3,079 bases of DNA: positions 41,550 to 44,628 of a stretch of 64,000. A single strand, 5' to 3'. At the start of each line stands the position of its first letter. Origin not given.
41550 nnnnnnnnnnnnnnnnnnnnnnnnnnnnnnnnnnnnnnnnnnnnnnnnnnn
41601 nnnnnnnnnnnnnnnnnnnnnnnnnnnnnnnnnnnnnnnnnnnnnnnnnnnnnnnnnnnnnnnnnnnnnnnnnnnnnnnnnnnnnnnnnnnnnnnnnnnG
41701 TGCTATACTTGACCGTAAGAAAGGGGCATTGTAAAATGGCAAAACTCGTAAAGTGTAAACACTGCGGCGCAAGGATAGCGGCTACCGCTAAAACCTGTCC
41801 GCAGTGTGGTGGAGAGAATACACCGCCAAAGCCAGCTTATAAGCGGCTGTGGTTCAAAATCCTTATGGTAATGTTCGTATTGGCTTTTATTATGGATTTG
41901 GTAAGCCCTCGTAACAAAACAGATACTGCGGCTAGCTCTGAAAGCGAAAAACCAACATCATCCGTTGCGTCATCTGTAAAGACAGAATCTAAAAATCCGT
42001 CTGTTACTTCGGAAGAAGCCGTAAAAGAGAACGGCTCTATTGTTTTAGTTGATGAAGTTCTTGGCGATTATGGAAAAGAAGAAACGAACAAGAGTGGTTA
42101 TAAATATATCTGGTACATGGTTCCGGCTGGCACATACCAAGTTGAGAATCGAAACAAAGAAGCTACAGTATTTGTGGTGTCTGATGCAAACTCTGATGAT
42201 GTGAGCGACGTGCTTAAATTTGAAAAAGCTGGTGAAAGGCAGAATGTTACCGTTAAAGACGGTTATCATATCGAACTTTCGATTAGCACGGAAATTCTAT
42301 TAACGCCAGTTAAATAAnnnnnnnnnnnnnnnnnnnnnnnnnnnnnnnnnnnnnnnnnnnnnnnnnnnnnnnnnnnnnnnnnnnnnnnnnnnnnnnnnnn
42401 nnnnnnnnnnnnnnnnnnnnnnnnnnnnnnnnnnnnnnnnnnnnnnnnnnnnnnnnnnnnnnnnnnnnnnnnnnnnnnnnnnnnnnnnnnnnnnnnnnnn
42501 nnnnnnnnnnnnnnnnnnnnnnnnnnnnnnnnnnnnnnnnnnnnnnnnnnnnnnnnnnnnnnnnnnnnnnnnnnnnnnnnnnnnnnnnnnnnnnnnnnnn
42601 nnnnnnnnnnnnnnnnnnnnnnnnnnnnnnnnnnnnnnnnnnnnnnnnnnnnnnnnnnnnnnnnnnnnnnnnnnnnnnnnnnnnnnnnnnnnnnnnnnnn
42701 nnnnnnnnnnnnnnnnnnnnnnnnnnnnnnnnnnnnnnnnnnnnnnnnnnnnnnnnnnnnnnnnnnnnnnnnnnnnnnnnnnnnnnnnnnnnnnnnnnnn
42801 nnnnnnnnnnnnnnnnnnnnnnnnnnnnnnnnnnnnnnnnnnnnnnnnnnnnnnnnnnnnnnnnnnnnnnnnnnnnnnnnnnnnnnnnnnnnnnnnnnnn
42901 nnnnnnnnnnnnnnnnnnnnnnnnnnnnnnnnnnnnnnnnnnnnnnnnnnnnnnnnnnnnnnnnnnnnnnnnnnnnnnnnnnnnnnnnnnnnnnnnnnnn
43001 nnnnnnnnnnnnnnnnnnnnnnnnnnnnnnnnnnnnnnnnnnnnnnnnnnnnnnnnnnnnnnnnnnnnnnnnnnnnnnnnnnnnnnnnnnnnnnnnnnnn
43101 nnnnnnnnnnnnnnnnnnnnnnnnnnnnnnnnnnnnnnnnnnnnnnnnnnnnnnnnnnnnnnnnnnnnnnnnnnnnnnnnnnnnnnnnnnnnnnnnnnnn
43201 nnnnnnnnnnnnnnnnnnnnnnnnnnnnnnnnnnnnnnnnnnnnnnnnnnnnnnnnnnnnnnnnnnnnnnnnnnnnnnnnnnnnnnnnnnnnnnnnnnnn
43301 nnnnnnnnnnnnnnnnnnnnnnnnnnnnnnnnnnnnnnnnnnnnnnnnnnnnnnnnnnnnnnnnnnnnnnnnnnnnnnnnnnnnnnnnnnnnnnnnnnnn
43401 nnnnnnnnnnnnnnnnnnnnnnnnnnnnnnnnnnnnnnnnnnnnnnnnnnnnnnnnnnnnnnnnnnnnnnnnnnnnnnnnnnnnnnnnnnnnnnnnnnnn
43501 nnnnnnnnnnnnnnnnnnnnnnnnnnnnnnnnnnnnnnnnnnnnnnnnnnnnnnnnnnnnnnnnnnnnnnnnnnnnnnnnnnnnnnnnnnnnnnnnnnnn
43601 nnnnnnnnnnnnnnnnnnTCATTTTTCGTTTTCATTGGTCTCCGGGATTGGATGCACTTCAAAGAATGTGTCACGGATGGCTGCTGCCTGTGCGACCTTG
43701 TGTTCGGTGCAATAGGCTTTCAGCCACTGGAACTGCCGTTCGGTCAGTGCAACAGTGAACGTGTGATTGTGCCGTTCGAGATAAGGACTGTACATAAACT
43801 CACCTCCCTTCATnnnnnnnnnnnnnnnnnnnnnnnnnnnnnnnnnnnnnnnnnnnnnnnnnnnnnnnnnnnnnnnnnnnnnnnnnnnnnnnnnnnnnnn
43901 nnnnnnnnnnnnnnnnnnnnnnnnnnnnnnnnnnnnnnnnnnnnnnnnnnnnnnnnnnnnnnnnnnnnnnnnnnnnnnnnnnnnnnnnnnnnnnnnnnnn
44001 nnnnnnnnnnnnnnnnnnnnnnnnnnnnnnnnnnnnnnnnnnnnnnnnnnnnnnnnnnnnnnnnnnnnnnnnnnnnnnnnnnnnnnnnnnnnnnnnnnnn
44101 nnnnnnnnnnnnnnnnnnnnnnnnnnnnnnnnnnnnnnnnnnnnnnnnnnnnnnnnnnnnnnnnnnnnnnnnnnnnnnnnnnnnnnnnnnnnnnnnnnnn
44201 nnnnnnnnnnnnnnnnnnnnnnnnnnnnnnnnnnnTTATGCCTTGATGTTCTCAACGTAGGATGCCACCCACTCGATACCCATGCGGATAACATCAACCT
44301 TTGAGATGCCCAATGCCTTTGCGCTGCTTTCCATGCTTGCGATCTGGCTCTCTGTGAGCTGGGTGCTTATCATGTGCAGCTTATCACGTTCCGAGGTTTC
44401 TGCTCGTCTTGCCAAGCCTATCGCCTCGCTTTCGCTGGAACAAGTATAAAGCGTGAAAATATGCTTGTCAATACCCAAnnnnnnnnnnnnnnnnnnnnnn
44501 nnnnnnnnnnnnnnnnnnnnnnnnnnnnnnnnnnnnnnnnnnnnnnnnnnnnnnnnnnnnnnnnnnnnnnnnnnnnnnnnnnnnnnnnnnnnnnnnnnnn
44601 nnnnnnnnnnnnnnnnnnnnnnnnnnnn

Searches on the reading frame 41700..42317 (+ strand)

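Call 36: search_protein_families(library=phrogs, proteins=[window:41700-42317:+], max_evalue=0.01)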
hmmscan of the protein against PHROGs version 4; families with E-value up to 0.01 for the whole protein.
window:41700-42317:+ (205 aa): 8 families
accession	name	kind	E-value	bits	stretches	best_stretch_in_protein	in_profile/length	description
phrog_14275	-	unknown function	1.6e-16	61.5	1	15-128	2-119/178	-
phrog_8545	-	moron, auxiliary metabolic gene and host takeover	5.4e-08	33.9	1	39-128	6-87/177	superinfection exclusion Sie-like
phrog_38187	-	unknown function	1.3e-07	32.8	1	16-84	3-68/144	-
phrog_6586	-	unknown function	0.00012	22.9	0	16-37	3-24/129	-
phrog_8436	-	unknown function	0.00019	22.5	0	14-40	61-87/110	-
phrog_4980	-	moron, auxiliary metabolic gene and host takeover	0.00023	22.1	1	40-109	13-82/181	superinfection exclusion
phrog_10292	-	unknown function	0.0055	17.7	1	15-59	2-47/136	-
phrog_2546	-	unknown function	0.0089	17.3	1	17-39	1-23/180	-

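Call 61: search_protein_families(library=padloc, proteins=[window:41700-42317:+], max_evalue=0.001)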
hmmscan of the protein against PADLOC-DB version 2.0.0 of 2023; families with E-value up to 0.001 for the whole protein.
window:41700-42317:+ (205 aa): 1 family
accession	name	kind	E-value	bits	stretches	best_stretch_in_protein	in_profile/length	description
PDLC00609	ZorB1|ZorB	-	0.0007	17.2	1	55-142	29-117/232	MotB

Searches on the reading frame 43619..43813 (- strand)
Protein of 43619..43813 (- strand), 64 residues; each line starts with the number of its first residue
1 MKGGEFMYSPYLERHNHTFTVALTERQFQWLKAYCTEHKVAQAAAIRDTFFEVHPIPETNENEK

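Call 15: search_protein_families(library=phrogs, proteins=[window:43619-43813:-], max_evalue=0.01)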
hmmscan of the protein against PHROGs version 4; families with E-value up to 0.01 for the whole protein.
window:43619-43813:- (64 aa): 1 family
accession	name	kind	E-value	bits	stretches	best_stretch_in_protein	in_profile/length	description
phrog_4113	-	unknown function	0.002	18.9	1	7-48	1-42/64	-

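Call 61: search_protein_families(library=padloc, proteins=[window:43619-43813:-], max_evalue=0.001)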
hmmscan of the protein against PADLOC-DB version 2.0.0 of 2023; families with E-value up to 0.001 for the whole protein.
window:43619-43813:- (64 aa): 0 families

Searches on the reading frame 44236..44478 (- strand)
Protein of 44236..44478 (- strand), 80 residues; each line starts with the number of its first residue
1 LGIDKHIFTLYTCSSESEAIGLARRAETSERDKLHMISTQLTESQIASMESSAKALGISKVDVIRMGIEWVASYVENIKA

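Call 5: search_protein_families(library=pfam, proteins=[window:44236-44478:-], max_evalue=0.01)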
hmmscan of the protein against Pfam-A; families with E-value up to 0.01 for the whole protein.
window:44236-44478:- (80 aa): 1 family
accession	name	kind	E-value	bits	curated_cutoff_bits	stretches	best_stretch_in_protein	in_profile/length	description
PF07328.17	VirD1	-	0.006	17.1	28.2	1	23-76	10-63/142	T-DNA border endonuclease VirD1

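Call 15: search_protein_families(library=phrogs, proteins=[window:44236-44478:-], max_evalue=0.01)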
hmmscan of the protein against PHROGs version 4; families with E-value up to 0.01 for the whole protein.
window:44236-44478:- (80 aa): 1 family
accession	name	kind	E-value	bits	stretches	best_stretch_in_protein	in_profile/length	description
phrog_876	-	transcription regulation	0.00072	20.2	1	27-74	61-107/239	transcriptional repressor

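Call 61: search_protein_families(library=padloc, proteins=[window:44236-44478:-], max_evalue=0.001)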
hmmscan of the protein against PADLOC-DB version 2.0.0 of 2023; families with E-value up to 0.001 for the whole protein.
window:44236-44478:- (80 aa): 0 families
